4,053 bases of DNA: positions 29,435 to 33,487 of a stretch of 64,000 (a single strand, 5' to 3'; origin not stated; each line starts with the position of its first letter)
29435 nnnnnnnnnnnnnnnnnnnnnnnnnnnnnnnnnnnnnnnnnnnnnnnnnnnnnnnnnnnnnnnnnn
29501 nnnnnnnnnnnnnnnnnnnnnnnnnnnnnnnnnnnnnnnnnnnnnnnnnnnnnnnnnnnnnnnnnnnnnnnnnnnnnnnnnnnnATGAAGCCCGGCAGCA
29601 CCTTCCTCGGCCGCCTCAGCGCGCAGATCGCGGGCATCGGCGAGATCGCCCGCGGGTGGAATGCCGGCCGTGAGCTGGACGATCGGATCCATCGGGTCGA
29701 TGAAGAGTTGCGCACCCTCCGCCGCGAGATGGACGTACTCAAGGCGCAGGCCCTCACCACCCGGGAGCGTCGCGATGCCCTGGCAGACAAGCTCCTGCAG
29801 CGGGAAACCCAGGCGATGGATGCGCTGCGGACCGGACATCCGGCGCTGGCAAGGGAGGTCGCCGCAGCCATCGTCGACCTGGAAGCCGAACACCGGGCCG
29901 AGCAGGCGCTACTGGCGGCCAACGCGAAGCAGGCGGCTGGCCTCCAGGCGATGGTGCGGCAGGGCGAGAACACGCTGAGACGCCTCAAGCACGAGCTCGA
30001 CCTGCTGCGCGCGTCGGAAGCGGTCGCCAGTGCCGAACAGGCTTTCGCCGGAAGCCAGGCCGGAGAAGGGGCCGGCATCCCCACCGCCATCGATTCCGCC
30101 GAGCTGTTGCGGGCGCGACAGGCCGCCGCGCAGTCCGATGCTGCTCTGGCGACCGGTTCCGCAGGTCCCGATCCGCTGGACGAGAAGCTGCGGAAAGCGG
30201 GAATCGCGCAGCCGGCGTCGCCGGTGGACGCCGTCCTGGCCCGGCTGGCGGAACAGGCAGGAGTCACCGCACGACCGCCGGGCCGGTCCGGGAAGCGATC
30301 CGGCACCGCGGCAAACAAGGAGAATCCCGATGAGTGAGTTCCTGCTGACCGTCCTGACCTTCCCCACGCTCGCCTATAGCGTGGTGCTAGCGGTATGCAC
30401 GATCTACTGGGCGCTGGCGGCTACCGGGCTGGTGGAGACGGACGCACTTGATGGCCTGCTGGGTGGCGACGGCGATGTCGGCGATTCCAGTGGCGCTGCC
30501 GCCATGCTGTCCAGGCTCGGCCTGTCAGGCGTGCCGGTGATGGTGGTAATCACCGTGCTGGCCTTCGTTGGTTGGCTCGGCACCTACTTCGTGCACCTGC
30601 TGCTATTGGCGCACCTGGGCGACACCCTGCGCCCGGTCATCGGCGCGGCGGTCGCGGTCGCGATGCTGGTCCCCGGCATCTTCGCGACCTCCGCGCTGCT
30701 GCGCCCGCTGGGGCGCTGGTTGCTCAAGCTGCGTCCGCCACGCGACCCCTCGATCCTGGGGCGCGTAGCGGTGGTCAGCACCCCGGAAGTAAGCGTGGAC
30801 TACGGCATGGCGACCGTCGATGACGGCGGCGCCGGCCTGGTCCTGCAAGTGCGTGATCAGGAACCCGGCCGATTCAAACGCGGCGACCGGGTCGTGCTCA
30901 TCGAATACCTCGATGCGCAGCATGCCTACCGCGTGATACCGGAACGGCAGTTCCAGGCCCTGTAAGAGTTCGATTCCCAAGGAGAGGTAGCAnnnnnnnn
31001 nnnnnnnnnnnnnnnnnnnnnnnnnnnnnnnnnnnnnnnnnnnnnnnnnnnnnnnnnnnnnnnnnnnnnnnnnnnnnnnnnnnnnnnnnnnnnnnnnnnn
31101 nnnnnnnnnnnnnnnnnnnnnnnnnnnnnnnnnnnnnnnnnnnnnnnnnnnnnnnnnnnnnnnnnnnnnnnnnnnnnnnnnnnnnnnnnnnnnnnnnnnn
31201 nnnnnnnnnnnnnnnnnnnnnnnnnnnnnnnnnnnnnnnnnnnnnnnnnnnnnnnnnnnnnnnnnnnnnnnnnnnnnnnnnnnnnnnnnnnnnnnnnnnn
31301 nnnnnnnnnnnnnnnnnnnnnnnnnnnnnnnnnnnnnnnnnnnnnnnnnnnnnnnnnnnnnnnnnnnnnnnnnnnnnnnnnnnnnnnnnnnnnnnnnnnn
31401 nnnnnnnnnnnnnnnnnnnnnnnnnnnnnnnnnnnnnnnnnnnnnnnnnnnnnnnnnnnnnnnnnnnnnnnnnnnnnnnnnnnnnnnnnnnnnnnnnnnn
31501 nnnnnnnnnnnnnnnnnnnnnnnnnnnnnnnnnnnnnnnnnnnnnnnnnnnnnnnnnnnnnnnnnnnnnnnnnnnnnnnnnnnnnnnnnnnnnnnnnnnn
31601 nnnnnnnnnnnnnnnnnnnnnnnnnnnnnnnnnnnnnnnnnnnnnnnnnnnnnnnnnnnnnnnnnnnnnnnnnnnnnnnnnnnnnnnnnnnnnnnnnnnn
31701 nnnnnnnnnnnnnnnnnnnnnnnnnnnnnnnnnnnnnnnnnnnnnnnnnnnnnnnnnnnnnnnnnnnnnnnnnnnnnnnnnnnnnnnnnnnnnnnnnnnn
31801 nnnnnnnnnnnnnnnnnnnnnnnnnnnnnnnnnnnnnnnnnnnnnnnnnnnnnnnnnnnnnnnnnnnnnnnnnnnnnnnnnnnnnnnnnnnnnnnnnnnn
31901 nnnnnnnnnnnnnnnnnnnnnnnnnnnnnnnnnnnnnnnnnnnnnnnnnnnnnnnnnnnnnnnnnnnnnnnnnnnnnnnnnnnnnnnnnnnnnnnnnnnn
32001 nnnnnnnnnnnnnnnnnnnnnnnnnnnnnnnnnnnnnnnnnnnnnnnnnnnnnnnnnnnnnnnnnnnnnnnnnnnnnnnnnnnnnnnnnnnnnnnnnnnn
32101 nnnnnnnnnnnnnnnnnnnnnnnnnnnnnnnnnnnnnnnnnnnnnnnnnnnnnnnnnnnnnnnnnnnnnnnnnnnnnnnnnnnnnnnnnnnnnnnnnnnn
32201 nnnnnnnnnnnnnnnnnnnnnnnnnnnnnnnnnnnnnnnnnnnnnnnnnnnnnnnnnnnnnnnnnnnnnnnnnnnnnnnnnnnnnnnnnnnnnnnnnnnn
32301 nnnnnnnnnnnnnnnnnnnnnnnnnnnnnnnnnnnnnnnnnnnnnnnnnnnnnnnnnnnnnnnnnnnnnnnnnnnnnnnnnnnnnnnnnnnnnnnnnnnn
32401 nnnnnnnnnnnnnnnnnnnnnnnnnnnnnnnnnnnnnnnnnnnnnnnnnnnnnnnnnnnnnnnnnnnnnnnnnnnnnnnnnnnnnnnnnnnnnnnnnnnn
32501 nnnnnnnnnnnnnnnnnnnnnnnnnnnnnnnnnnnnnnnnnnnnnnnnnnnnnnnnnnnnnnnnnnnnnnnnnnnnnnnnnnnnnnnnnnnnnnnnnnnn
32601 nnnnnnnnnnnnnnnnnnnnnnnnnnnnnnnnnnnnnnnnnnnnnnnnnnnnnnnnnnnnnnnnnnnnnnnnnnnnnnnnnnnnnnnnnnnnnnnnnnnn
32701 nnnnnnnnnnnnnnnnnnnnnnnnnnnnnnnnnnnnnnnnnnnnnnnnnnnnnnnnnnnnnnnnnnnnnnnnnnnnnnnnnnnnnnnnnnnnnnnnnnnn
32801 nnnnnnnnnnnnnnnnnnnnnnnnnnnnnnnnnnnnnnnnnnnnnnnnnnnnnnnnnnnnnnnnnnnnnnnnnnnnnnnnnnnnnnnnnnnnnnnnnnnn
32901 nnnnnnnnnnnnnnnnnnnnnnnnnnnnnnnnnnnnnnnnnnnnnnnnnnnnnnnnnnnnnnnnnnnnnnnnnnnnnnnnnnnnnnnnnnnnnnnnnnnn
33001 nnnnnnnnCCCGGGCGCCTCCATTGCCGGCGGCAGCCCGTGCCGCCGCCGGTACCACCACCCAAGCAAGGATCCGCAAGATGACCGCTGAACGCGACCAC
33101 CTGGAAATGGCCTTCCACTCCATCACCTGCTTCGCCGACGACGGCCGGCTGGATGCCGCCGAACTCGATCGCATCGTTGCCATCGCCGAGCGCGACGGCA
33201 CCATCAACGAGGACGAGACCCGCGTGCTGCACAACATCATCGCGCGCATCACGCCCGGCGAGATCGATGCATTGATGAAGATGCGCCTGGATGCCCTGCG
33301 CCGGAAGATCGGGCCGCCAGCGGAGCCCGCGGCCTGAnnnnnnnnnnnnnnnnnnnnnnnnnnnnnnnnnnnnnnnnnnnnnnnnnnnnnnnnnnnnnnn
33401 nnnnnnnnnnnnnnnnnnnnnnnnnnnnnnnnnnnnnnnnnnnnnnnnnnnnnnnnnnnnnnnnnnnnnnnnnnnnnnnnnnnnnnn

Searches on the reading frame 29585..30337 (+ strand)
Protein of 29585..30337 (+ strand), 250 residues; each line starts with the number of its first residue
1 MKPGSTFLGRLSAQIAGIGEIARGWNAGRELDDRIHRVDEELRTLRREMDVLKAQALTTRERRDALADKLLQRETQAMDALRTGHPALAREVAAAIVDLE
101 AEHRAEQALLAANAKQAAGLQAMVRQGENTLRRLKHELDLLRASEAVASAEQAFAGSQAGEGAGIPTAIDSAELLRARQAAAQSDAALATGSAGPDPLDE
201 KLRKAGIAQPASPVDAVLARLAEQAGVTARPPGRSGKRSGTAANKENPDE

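Call 8: search_protein_families(library=pfam, proteins=[window:29585-30337:+], max_evalue=0.01)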
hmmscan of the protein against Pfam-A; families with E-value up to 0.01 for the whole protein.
window:29585-30337:+ (250 aa): 1 family
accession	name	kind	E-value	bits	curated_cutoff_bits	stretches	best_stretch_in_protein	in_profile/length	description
PF04012.17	PspA_IM30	-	3.8e-19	69.6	33.9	1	31-225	28-218/220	PspA/IM30 family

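Call 9: search_protein_families(library=ncbifam, proteins=[window:29585-30337:+], max_evalue=0.01)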
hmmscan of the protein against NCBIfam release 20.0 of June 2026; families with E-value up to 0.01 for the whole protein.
window:29585-30337:+ (250 aa): 2 families
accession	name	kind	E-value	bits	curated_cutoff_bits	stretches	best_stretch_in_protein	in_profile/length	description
TIGR02168.1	SMC_prok_B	equivalog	0.00072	17.4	567.35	1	29-155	277-405/1181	chromosome segregation protein SMC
TIGR02169.1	SMC_prok_A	equivalog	0.0011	16.7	729.4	1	29-143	368-484/1165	chromosome segregation protein SMC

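Call 53: search_protein_families(library=padloc, proteins=[window:29585-30337:+], max_evalue=0.01)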
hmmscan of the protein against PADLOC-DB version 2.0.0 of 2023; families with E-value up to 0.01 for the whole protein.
window:29585-30337:+ (250 aa): 0 families

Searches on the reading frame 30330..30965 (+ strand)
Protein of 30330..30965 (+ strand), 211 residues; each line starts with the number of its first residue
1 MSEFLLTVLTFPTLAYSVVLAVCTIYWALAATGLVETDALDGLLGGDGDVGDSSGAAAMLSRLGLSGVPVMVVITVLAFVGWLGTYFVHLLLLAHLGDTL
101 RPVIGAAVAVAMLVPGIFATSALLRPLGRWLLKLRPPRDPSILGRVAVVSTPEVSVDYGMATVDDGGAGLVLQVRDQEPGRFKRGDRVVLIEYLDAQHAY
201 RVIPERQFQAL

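Call 8: search_protein_families(library=pfam, proteins=[window:30330-30965:+], max_evalue=0.01)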
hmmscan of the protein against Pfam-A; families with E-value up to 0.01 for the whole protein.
window:30330-30965:+ (211 aa): 0 families

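Call 9: search_protein_families(library=ncbifam, proteins=[window:30330-30965:+], max_evalue=0.01)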
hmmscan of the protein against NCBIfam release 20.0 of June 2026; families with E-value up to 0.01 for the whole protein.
window:30330-30965:+ (211 aa): 0 families

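Call 10: search_protein_families(library=pfam, proteins=[window:30330-30965:+], max_evalue=10)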
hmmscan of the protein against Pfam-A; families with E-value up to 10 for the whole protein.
window:30330-30965:+ (211 aa): 2 families
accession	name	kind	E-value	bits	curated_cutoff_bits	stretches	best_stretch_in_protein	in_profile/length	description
PF21001.2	YqiJ_N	-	0.19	12.4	23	1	17-115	9-113/116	Inner membrane protein YqiJ, N-terminal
PF11460.13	DUF3007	-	0.69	10.6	25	1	72-88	39-55/96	Protein of unknown function (DUF3007)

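Call 26: find_homologous_proteins(query=window:30330-30965:+, max_evalue=0.001)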
Query window:30330-30965:+ (211 aa): 601 proteins with E <= 0.001 among 4609 candidates; the best 120 are listed.
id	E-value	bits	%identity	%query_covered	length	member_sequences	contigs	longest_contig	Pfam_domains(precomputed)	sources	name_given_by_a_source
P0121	4.8e-127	440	98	100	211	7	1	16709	-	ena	-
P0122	4.6e-106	371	84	100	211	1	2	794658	-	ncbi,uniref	ncbi:hypothetical protein [Lysobacter sp. A3-1-A15]|uniref:hypothetical protein n=1 Tax=Novilysobact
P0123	3.5e-97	342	78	100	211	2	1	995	-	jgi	jgi:hypothetical protein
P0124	7.2e-96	338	74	100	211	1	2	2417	-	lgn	-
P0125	1.4e-95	337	75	100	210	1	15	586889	-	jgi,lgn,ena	jgi:hypothetical protein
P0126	1.5e-95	337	73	100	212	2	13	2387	-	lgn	-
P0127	6.2e-94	332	73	100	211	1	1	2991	-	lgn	-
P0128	1.3e-93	330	75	100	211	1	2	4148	-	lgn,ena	-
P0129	1.6e-93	330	76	100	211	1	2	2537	-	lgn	-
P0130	7.3e-92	325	74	100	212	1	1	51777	-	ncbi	ncbi:MAG TPA: hypothetical protein VIT62_00850 [Lysobacter sp.]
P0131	1.1e-91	324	73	100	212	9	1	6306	-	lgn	-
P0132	1.6e-91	324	69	93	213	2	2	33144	-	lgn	-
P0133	1.7e-91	324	73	99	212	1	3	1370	-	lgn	-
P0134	2.4e-91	323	73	100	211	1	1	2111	-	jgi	jgi:hypothetical protein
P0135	3.0e-91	323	72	100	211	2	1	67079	-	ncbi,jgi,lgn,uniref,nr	ncbi:hypothetical protein N800_05720 [Lysobacter daejeonensis GH1-9]|uniref:Ubiquinone biosynthesis 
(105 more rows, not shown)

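Call 37: predict_structure(alignment_id=A1)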
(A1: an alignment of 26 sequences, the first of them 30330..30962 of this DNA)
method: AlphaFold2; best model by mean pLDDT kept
length: 211 residues; sequences in the alignment: 26
mean_pLDDT: 71.3   pTM: 0.50
mean pLDDT of the five models: 71.3, 65.7, 65.2, 64.8, 64.2
residues with pLDDT >= 90: 30; 70-90: 94; 50-70: 57; < 50: 30
segments of 3 or more residues with pLDDT < 50: 42-66
pLDDT, mean of each block of 10 residues (from residue 1): 81 89 86 60 40 40 52 89 91 87 89 89 77 59 66 59 59 64 73 72 74 66
secondary structure, 60 per line:
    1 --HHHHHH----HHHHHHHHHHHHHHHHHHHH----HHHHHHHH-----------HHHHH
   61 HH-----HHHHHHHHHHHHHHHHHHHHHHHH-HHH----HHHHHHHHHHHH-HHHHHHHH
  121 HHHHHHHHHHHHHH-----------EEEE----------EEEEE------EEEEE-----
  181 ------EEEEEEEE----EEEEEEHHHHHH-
elements in order: H3-8 H13-32 H37-44 H56-62 H68-91 H100-111 H113-134 E146-149 E160-164 E171-175 E187-194 E199-204 H205-210

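Call 53: search_protein_families(library=padloc, proteins=[window:30330-30965:+], max_evalue=0.01)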
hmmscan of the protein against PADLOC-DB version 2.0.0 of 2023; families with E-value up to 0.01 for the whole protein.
window:30330-30965:+ (211 aa): 0 families

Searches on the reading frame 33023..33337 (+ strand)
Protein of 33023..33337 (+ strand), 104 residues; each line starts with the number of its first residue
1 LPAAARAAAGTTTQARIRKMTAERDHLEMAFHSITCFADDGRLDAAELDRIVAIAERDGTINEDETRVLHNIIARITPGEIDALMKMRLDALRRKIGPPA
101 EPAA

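Call 17: search_protein_families(library=pfam, proteins=[window:33023-33337:+], max_evalue=0.001)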
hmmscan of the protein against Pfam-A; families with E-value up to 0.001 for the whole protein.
window:33023-33337:+ (104 aa): 0 families

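Call 40: search_protein_families(library=pfam, proteins=[window:33080-33337:+], max_evalue=10)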
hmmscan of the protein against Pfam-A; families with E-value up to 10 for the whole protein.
window:33080-33337:+ (85 aa): 4 families
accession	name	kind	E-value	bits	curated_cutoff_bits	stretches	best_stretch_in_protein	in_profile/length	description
PF03460.22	NIR_SIR_ferr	-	0.0026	17.9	24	1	12-40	9-37/69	Nitrite/Sulfite reductase ferredoxin-like half domain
PF13202.12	EF-hand_5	-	0.026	14.4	25.9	1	21-32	13-24/25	EF hand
PF13499.12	EF-hand_7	-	0.042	14.6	30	1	37-68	14-48/67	EF-hand domain pair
PF04391.17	DUF533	-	0.14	12.1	29.6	1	21-62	84-125/178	Protein of unknown function (DUF533)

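Call 52: search_protein_families(library=ncbifam, proteins=[window:33080-33337:+], max_evalue=0.01)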
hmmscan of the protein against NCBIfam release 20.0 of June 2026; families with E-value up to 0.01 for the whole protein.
window:33080-33337:+ (85 aa): 0 families

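Call 53: search_protein_families(library=padloc, proteins=[window:33080-33337:+], max_evalue=0.01)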
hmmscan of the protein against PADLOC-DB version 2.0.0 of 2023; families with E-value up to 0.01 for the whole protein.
window:33080-33337:+ (85 aa): 0 families
